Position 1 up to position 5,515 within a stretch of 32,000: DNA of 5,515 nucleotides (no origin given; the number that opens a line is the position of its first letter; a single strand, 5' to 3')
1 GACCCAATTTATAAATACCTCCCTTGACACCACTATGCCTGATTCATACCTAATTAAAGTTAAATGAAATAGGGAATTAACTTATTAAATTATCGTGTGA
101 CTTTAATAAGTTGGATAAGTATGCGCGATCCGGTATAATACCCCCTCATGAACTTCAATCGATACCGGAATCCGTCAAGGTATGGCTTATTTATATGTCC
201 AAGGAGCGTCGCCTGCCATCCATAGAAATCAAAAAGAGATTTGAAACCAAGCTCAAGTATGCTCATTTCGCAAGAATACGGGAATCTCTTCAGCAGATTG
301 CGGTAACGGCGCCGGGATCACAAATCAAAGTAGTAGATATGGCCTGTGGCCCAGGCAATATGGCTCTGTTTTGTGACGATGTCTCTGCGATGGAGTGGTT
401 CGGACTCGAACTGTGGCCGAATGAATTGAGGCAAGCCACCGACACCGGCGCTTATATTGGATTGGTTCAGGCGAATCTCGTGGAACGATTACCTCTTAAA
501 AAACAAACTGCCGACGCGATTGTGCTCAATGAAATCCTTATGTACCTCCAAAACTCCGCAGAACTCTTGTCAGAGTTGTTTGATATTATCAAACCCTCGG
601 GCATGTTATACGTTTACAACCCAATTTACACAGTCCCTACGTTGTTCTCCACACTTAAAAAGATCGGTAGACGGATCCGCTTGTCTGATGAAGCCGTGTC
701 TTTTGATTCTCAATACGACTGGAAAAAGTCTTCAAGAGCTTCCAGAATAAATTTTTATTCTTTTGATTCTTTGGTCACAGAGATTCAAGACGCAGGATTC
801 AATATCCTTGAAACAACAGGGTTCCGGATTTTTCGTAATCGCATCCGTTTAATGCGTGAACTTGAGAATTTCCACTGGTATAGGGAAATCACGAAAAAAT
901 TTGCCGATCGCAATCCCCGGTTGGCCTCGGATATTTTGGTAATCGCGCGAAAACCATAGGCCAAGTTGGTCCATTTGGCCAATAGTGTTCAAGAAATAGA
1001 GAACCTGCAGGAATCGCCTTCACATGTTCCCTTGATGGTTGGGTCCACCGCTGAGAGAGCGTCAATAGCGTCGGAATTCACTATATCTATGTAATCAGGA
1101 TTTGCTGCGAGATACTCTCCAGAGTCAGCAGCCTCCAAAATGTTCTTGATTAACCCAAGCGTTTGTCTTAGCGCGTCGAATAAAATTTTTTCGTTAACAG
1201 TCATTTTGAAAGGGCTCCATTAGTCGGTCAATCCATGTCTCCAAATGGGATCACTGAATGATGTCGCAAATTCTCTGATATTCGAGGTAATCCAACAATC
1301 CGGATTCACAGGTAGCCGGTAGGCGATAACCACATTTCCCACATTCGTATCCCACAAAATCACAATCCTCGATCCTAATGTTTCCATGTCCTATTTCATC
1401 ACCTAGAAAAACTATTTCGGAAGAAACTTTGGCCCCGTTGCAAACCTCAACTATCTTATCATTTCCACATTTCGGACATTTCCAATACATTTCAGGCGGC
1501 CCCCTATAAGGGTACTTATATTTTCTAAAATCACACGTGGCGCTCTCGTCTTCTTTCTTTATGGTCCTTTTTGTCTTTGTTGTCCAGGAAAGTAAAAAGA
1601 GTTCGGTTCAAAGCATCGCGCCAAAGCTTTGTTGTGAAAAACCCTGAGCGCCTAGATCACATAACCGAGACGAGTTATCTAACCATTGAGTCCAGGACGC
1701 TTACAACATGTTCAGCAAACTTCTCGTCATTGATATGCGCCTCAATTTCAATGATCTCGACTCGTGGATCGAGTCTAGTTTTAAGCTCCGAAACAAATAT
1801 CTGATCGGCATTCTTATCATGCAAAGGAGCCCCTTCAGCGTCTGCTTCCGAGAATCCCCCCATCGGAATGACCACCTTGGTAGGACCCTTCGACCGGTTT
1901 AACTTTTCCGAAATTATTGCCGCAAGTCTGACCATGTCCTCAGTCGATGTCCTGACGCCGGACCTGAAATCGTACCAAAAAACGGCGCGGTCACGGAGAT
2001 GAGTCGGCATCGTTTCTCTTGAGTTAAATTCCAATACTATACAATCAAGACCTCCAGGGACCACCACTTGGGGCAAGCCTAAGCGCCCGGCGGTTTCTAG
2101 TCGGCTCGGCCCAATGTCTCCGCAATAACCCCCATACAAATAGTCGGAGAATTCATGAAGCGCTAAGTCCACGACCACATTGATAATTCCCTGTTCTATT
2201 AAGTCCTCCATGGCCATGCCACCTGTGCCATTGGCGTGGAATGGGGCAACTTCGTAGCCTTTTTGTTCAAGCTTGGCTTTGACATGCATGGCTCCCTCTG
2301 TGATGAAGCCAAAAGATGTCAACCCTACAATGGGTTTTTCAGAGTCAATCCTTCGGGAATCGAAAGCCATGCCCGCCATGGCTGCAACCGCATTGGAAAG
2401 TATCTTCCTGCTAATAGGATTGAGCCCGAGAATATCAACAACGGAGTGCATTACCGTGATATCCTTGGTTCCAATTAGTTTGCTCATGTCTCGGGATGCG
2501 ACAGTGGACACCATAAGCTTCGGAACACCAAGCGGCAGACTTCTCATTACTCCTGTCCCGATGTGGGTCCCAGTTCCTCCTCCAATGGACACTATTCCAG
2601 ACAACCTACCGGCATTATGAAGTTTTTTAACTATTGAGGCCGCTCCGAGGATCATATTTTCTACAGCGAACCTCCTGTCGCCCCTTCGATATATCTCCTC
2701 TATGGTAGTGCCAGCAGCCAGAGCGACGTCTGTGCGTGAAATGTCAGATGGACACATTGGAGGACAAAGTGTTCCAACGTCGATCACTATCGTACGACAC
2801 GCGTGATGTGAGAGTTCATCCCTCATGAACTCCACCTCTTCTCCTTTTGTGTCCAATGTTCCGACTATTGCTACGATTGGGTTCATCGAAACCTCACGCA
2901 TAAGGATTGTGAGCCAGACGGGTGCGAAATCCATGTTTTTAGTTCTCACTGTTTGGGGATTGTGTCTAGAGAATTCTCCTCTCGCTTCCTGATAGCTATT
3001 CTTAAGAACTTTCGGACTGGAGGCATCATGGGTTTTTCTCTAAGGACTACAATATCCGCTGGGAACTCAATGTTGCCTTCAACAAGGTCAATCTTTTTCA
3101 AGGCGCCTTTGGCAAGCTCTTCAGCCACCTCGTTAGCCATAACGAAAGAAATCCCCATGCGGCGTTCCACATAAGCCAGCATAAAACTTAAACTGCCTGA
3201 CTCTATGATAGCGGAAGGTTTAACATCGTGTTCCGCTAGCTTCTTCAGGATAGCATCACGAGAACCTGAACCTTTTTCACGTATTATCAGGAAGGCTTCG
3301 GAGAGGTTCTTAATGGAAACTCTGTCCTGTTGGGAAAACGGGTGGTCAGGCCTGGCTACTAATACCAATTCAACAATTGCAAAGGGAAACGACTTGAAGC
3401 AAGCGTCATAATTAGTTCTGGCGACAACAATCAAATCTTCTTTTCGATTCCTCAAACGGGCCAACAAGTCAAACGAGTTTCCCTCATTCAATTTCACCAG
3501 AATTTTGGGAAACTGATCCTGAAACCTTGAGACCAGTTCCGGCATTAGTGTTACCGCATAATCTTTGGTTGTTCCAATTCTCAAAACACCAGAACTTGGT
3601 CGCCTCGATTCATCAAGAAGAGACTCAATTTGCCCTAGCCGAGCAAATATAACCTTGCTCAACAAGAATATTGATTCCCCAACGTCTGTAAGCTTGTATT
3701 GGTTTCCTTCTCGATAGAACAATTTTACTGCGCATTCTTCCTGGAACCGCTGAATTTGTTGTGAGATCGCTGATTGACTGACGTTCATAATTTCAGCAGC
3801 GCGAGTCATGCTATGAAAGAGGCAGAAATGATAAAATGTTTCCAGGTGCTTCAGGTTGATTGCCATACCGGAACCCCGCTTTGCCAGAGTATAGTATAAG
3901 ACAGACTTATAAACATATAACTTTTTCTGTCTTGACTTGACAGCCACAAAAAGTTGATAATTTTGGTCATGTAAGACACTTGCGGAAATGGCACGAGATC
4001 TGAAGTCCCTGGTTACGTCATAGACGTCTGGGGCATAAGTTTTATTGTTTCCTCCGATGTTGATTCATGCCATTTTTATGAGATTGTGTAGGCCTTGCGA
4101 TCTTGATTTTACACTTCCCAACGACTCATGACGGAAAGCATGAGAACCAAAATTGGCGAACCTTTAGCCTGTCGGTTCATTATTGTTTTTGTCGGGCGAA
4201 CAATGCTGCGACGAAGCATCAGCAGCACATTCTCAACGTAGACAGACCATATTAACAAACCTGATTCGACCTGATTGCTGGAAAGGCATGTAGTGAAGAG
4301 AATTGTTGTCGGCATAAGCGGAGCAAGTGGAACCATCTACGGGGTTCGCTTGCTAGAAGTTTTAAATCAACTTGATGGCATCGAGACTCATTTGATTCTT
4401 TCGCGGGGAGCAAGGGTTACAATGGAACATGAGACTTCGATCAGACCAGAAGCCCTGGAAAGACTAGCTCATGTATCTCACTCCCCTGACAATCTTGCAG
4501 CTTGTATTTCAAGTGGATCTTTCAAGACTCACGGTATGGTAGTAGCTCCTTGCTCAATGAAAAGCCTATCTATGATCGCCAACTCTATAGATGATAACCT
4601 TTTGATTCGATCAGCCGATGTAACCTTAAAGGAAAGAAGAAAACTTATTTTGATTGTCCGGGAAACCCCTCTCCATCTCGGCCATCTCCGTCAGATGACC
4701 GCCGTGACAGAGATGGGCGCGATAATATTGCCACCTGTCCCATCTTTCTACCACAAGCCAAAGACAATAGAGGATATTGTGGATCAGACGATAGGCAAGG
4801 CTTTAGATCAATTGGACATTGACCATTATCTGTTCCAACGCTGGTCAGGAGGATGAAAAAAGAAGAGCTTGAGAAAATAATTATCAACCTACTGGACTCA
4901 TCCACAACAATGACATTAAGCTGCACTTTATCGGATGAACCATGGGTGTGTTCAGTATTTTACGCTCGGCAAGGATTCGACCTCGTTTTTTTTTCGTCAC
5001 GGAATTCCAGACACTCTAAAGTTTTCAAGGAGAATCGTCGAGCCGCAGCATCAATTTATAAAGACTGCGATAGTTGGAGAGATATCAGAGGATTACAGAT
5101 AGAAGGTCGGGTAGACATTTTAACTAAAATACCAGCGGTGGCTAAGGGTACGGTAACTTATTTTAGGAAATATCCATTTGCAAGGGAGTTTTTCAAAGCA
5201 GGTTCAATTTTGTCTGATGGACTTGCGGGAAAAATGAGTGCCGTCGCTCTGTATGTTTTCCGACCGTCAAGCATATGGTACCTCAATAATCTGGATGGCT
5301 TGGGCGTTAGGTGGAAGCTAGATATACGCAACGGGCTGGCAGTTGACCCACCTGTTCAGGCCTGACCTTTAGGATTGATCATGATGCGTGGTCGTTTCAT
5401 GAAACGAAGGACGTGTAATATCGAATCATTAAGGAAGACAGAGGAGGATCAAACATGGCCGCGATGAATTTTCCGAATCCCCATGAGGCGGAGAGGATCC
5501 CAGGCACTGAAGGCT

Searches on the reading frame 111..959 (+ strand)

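Call 6: search_protein_families(library=pfam, proteins=[window:111-959:+], max_evalue=0.001)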
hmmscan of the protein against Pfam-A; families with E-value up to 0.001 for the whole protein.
window:111-959:+ (282 aa): 5 families
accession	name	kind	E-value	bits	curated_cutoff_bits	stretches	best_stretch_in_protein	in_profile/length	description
PF08241.18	Methyltransf_11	-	3.4e-11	44.1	21.2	1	75-168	1-95/95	Methyltransferase domain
PF13489.12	Methyltransf_23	-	3.4e-10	40.3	27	1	54-234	7-163/164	Methyltransferase domain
PF13649.12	Methyltransf_25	-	7e-09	36.7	27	1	74-164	1-97/97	Methyltransferase domain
PF13847.12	Methyltransf_31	-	6.4e-06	26.3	27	1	70-172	3-113/145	Methyltransferase domain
PF08242.18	Methyltransf_12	-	0.00042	21.4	30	1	76-166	2-98/98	Methyltransferase domain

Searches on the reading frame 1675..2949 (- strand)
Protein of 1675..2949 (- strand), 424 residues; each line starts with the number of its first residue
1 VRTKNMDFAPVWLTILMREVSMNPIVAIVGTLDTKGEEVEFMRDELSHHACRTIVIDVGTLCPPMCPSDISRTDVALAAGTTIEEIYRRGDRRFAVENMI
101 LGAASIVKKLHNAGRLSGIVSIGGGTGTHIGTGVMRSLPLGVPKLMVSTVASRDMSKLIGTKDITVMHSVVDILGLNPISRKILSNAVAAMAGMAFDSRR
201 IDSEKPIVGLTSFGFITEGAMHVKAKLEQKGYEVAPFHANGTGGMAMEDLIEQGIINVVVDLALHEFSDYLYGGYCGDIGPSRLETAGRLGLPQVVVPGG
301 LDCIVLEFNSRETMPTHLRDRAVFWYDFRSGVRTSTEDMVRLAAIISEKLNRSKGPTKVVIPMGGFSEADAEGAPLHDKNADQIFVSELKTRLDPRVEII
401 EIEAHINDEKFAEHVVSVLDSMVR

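Call 6: search_protein_families(library=pfam, proteins=[window:1675-2949:-], max_evalue=0.001)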
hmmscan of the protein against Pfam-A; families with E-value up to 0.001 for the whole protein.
window:1675-2949:- (424 aa): 2 families
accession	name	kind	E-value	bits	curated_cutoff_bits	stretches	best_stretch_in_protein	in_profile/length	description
PF23189.1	UPF0261_C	-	1.1e-69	234.5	27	1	205-422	1-217/218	Uncharacterised protein family (UPF0261) C-terminal domain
PF06792.17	UPF0261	-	8.2e-62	208.7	27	1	25-195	2-171/176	Uncharacterised protein family (UPF0261) N-terminal domain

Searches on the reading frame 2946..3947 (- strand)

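Call 6: search_protein_families(library=pfam, proteins=[window:2946-3947:-], max_evalue=0.001)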
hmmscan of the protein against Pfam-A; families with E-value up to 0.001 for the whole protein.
window:2946-3947:- (333 aa): 2 families
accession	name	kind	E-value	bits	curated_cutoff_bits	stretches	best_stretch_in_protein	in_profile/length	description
PF03466.25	LysR_substrate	-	1.3e-39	136.2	28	1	117-318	3-204/209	LysR substrate binding domain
PF00126.33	HTH_1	-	4.7e-16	58.9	26.6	1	32-91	1-60/60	Bacterial regulatory helix-turn-helix protein, lysR family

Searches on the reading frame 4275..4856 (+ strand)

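Call 6: search_protein_families(library=pfam, proteins=[window:4275-4856:+], max_evalue=0.001)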
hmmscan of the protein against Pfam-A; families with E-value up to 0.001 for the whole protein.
window:4275-4856:+ (193 aa): 1 family
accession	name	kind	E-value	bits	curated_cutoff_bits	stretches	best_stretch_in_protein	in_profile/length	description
PF02441.25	Flavoprotein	-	2.1e-45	154.7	22.7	1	8-179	1-161/162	Flavoprotein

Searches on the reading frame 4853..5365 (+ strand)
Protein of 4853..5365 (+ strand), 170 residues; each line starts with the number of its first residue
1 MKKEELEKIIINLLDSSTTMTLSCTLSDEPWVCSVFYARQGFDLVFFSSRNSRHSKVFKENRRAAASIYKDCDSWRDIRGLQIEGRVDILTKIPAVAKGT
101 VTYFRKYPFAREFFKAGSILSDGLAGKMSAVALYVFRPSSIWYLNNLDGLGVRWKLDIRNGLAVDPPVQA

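Call 6: search_protein_families(library=pfam, proteins=[window:4853-5365:+], max_evalue=0.001)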
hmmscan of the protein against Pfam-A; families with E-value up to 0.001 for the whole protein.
window:4853-5365:+ (170 aa): 2 families
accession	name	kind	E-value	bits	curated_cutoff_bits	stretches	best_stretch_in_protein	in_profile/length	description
PF01243.27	PNPOx_N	-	0.00012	22.9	28.1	1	13-99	8-85/120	Pyridoxamine 5'-phosphate oxidase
PF12900.13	Pyridox_ox_2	-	0.00056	20.3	27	1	10-70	5-64/140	Pyridoxamine 5'-phosphate oxidase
